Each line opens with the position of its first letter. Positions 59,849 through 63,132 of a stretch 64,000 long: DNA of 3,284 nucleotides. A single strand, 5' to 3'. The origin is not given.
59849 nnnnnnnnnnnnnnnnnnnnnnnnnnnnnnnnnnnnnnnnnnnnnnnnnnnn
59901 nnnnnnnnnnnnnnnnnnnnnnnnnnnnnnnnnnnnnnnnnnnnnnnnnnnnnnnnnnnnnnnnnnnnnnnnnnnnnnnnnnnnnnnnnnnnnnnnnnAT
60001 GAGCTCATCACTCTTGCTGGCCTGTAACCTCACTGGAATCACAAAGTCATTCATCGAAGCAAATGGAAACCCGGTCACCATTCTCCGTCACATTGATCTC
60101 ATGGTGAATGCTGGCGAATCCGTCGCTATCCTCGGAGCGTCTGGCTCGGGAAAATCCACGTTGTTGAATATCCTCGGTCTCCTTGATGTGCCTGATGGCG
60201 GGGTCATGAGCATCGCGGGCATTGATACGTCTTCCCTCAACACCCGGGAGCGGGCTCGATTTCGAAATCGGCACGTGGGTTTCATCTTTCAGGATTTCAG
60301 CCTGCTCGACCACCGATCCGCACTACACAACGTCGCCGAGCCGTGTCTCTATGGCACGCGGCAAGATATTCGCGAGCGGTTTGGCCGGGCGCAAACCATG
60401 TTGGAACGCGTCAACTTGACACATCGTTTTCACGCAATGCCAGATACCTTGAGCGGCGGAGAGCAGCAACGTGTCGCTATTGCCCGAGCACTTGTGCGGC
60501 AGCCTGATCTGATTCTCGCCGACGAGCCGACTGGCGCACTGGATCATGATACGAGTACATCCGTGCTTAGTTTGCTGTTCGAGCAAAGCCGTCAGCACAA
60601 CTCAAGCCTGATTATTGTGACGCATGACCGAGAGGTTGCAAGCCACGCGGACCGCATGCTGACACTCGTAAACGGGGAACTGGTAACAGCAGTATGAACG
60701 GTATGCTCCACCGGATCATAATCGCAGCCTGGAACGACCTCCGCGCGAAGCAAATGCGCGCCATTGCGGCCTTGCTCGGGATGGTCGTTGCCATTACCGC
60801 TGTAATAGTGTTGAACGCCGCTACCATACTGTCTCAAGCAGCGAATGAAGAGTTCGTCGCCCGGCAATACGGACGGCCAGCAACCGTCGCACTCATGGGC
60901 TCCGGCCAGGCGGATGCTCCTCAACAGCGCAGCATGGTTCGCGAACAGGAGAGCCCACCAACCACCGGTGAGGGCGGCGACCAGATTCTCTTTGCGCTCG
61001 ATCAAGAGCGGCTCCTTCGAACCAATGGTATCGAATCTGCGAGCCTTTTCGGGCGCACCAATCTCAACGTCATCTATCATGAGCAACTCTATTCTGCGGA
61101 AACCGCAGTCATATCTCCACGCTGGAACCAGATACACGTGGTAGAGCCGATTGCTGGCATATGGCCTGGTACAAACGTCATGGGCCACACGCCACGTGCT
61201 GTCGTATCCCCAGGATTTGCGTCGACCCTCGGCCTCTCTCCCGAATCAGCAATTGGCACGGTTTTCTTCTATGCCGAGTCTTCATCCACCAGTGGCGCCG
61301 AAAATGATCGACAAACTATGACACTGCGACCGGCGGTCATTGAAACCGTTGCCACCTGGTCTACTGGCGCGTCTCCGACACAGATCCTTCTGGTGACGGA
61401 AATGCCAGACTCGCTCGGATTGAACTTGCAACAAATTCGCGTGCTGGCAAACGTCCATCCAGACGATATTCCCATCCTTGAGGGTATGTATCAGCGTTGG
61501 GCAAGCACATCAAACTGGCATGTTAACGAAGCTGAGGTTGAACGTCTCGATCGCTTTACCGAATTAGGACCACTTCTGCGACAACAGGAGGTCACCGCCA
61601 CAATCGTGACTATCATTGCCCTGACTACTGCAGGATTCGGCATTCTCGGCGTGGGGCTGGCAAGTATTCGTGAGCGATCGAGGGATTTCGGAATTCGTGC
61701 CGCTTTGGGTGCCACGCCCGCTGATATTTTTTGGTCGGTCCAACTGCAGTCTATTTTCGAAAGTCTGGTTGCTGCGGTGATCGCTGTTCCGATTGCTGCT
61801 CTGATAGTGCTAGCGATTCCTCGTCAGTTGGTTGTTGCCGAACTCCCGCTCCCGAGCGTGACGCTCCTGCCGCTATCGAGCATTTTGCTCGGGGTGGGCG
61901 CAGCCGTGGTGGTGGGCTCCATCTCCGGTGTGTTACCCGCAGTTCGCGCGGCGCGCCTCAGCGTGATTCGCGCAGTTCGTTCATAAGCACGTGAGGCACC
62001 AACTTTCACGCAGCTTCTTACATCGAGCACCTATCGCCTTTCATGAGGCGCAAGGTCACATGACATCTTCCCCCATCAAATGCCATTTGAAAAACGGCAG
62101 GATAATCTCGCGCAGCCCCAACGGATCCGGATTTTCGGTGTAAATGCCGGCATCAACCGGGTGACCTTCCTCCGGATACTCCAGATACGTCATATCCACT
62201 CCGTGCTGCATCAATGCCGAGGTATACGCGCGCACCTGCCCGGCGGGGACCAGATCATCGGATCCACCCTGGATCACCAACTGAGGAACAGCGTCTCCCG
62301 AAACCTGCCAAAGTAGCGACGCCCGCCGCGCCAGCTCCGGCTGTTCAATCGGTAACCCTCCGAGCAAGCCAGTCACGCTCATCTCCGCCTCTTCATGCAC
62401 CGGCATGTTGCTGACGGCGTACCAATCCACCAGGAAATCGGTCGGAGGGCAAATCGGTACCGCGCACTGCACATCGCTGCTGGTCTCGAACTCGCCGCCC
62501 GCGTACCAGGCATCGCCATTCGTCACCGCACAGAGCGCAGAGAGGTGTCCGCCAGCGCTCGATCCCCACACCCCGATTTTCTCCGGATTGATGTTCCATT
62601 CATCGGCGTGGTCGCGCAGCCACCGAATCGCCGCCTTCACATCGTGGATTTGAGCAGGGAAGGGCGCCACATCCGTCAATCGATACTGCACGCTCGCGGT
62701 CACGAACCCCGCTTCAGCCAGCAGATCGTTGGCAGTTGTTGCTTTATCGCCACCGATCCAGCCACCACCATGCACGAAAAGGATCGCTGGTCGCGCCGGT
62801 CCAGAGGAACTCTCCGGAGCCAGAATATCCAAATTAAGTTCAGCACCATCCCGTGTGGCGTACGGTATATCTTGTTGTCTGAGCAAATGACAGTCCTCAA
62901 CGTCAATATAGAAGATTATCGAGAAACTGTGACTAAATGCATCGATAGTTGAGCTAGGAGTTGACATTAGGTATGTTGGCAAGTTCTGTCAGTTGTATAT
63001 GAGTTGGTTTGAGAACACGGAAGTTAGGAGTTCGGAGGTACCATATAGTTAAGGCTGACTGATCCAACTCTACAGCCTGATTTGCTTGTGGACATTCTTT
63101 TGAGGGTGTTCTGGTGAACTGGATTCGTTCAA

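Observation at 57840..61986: AT-richer island: secreted 108-aa protein plus lipoprotein, short MFP, ABC ATPase and FtsX permease, a candidate toxin or peptide export/immunity system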

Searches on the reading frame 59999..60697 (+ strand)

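Call 3: search_protein_families(library=pfam, proteins=[window:59999-60697:+], max_evalue=0.1)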
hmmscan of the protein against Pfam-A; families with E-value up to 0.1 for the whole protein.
window:59999-60697:+ (232 aa): 19 families
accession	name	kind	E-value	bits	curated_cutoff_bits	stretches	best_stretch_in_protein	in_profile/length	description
PF00005.33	ABC_tran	-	1.8e-31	110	25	1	29-178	1-136/137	ABC transporter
PF02463.25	SMC_N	-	2e-07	31.1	40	1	141-224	127-212/220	RecF/RecN/SMC N terminal domain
PF13304.12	AAA_21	-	2.3e-05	25.1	27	1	43-64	3-25/304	AAA domain, putative AbiEii toxin, Type IV TA system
PF13555.12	AAA_29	-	0.00037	20.6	27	1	36-56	19-39/61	P-loop containing region of AAA domain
PF13238.12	AAA_18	-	0.0022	18.9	29.4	0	42-60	1-19/128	AAA domain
PF03193.22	RsgA_GTPase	-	0.0097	16.2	30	1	38-59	106-126/174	RsgA GTPase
PF01580.24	FtsK_SpoIIIE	-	0.011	15.6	24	1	32-59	33-59/221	FtsK/SpoIIIE family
PF01935.23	DUF87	-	0.012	16.1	23.2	1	39-59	23-43/220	Helicase HerA, central domain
PF03308.22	MeaB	-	0.025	14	23.1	1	26-80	20-74/273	Methylmalonyl Co-A mutase-associated GTPase MeaB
PF20703.3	nSTAND1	-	0.033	14.3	27.1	1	39-57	33-51/379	Novel STAND NTPase 1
PF13191.12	AAA_16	-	0.037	14.9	32.6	0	37-71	20-57/167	AAA ATPase domain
PF01926.29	MMR_HSR1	-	0.042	14.4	21.9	0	42-59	2-19/113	50S ribosome-binding GTPase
PF13401.12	AAA_22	-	0.045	14.5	27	0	41-82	7-33/130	AAA domain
PF13481.12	AAA_25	-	0.049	13.7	27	0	32-56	26-50/195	AAA domain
PF20720.3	nSTAND3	-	0.058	13.5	27.2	0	39-61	17-39/155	Novel STAND NTPase 3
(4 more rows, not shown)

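Call 4: search_protein_families(library=ncbifam, proteins=[window:59999-60697:+], max_evalue=0.1)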
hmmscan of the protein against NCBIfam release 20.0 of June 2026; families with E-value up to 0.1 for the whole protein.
window:59999-60697:+ (232 aa): 204 families (the best 25 are shown)
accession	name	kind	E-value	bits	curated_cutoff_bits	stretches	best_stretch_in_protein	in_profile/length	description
TIGR02211.1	LolD_lipo_ex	equivalog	3.8e-68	229.3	307.75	1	12-229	5-220/221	lipoprotein-releasing ABC transporter ATP-binding protein LolD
NF007826.0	PRK10535.1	equivalog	2.1e-63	214.6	966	1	10-230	6-223/648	macrolide ABC transporter ATP-binding protein/permease MacB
TIGR03608.1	L_ocin_972_ABC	subfamily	4.5e-59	199.4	254.85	1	14-223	4-206/206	putative bacteriocin export ABC transporter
NF007879.0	PRK10584.1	equivalog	5.2e-58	196.5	336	1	23-229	20-225/228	putative ABC transporter ATP-binding protein YbbA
NF008639.0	PRK11629.1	equivalog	4.2e-55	186.7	360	1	3-229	3-225/234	lipoprotein-releasing ABC transporter ATP-binding protein LolD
NF038007.1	ABC_ATP_DarD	equivalog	1e-54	185.3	375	1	26-228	18-218/218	darobactin export ABC transporter ATP-binding protein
TIGR02673.1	FtsE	equivalog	4e-54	183.5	264.85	1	24-226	13-213/214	cell division ATP-binding protein FtsE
TIGR02982.1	heterocyst_DevA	subfamily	3.2e-52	177.3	295.8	1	27-228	19-219/220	ABC exporter ATP-binding subunit, DevA family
NF008428.0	PRK11264.1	equivalog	3.3e-47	160.8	406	1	26-229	16-223/250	L-cystine ABC transporter ATP-binding protein TcyN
TIGR02315.1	ABC_phnC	equivalog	5.3e-47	160.3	266.1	1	24-229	13-225/243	phosphonate ABC transporter ATP-binding protein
TIGR02314.1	ABC_MetN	equivalog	2.7e-41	141.7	499.7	1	11-229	4-220/343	methionine ABC transporter ATP-binding protein MetN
NF008338.0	PRK11124.1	equivalog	5.8e-41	140.6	369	1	27-229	16-220/242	arginine ABC transporter ATP-binding protein ArtP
NF007739.0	PRK10419.1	subfamily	2e-40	139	354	1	21-230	20-232/268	nickel ABC transporter ATP-binding protein NikE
NF007027.0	PRK09493.1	equivalog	4.4e-40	137.5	379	1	25-227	13-213/240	glutamine ABC transporter ATP-binding protein GlnQ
TIGR03005.1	ectoine_ehuA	equivalog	1.2e-39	136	345.4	1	24-229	11-226/252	ectoine/hydroxyectoine ABC transporter ATP-binding protein EhuA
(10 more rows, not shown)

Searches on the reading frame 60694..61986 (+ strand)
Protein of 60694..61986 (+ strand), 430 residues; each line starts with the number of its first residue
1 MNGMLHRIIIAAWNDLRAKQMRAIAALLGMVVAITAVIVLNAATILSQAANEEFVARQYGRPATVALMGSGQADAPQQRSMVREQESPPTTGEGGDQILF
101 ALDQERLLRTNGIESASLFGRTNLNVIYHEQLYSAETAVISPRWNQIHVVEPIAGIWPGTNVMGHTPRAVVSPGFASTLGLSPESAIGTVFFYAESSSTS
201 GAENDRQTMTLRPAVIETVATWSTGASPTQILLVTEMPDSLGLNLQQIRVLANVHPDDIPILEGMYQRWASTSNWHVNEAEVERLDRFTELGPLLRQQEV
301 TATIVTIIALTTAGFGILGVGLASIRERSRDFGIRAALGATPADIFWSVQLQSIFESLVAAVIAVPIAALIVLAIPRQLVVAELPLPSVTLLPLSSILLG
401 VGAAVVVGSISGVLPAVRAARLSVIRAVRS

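Call 3: search_protein_families(library=pfam, proteins=[window:60694-61986:+], max_evalue=0.1)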
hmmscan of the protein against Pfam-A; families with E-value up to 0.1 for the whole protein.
window:60694-61986:+ (430 aa): 2 families
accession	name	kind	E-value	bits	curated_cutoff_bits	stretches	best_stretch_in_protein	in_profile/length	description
PF02687.27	FtsX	-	4.6e-14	52.9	25.5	1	304-423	2-119/120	FtsX-like permease C-terminal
PF19170.5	DUF5852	-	0.09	13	25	0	160-244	40-122/187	Family of unknown function (DUF5852)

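Call 4: search_protein_families(library=ncbifam, proteins=[window:60694-61986:+], max_evalue=0.1)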
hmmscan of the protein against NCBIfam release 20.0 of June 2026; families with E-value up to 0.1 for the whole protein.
window:60694-61986:+ (430 aa): 2 families
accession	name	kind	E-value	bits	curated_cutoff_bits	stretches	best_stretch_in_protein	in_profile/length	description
TIGR03434.1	ADOP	subfamily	1.6e-12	46.4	622.3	1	300-429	679-801/803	ADOP family duplicated permease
NF007826.0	PRK10535.1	equivalog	2e-11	42.9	966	1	301-428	524-645/648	macrolide ABC transporter ATP-binding protein/permease MacB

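Call 16: find_related_loci(query=A1, collection=genome_contigs, flank=7000)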
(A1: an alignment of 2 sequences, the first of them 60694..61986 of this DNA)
Query A1 (430 aa) in genome_contigs; peptide patterns used: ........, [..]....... (x = any residue, [..] = any of these).
77 stretches matched a pattern; 1 encode a relative of the query (tblastn E <= 1e-3); 1 distinct loci.
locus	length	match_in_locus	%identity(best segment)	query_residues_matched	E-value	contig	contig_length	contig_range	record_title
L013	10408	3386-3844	35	274-429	4e-16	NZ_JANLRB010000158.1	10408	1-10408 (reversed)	MAG: Salinibacterium sp. isolate OTE_38_concoct_36 OTE_38_k141_3604213, whole genome shotgun sequence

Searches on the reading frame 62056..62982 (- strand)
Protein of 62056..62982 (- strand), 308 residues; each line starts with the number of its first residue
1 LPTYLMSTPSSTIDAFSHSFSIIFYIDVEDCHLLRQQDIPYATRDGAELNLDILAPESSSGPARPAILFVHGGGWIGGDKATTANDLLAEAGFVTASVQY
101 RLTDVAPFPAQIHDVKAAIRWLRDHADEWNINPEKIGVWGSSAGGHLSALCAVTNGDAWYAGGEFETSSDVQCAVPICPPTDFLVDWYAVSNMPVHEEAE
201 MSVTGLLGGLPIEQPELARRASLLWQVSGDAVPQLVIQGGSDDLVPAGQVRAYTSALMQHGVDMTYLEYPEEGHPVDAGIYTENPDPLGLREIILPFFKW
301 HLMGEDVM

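Call 3: search_protein_families(library=pfam, proteins=[window:62056-62982:-], max_evalue=0.1)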
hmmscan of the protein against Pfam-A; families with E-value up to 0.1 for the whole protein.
window:62056-62982:- (308 aa): 10 families
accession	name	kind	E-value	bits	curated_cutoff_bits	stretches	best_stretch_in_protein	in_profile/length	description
PF20434.5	BD-FAE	-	4e-48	164.2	26.8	1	51-255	1-213/215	BD-FAE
PF07859.19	Abhydrolase_3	-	1.9e-27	96.9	25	1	67-274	1-206/210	alpha/beta hydrolase fold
PF00326.27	Peptidase_S9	-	1.2e-11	45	22.6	1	112-302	45-210/213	Prolyl oligopeptidase family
PF00135.34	COesterase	-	4.9e-11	42.7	27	1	49-150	86-199/515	Carboxylesterase family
PF02129.25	Peptidase_S15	-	2.4e-06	27.9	23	1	45-157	1-118/262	X-Pro dipeptidyl-peptidase (S15 family)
PF01738.24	DLH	-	0.0024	17.9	21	0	232-274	144-186/217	Dienelactone hydrolase family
PF00561.26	Abhydrolase_1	-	0.012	15.8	25.8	0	219-274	200-238/245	alpha/beta hydrolase fold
PF12146.15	Hydrolase_4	-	0.012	15.4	27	0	64-157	4-99/239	Serine aminopeptidase, S33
PF03583.20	LIP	-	0.022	14.5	23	0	232-276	216-261/286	Secretory lipase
PF08840.17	BAAT_C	-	0.055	13.9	20.9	0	117-153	8-41/210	BAAT / Acyl-CoA thioester hydrolase C terminal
